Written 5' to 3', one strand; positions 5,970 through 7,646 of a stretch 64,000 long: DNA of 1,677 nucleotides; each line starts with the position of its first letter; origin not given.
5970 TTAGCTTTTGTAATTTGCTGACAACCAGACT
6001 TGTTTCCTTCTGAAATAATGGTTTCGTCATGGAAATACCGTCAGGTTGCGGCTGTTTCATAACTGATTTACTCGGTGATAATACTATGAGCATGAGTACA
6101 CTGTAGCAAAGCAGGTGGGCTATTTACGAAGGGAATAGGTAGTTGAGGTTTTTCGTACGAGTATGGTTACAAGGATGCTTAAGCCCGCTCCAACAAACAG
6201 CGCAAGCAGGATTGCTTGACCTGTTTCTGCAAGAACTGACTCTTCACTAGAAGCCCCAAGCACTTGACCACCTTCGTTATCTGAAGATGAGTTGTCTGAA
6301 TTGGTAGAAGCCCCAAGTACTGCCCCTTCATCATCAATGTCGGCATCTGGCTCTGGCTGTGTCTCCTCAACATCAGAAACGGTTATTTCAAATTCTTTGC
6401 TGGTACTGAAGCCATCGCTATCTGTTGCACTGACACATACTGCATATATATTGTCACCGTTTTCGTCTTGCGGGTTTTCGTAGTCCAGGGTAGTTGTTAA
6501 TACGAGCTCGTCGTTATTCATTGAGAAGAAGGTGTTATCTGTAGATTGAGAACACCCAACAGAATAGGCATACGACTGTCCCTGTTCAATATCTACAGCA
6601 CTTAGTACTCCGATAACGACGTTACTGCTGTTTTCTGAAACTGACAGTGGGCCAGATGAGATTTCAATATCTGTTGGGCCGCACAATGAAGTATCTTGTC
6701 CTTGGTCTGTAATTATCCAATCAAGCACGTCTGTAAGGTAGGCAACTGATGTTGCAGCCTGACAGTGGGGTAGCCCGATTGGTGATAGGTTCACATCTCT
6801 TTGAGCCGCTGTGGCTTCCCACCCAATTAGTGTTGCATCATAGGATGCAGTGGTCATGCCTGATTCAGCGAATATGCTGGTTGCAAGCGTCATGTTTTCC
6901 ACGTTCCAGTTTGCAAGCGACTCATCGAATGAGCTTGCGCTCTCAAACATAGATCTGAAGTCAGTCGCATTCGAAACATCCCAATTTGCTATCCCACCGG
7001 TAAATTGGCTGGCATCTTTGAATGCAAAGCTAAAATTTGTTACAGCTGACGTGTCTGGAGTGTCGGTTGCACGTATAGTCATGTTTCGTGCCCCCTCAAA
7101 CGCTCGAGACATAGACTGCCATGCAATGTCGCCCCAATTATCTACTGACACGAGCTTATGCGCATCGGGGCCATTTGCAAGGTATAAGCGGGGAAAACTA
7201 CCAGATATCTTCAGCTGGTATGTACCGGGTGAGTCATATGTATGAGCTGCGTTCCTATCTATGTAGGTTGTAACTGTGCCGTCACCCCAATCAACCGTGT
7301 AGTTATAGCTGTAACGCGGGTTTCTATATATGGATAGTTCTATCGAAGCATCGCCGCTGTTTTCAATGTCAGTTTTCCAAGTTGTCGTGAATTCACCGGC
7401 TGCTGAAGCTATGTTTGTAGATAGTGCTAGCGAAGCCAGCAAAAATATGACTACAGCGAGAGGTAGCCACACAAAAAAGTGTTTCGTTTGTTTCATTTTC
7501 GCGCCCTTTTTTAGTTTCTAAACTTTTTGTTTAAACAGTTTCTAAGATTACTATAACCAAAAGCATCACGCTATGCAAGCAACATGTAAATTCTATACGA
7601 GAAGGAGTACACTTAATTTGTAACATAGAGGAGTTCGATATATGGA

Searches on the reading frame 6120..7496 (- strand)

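Call 48: search_protein_families(library=pfam, proteins=[window:6120-7496:-], max_evalue=0.00001)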
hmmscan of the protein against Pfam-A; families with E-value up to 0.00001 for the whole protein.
window:6120-7496:- (458 aa): 1 family
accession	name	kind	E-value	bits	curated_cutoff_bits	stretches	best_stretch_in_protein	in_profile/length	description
PF03382.20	DUF285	-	3.6e-18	65.9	25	1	128-212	2-85/120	Mycoplasma protein of unknown function, DUF285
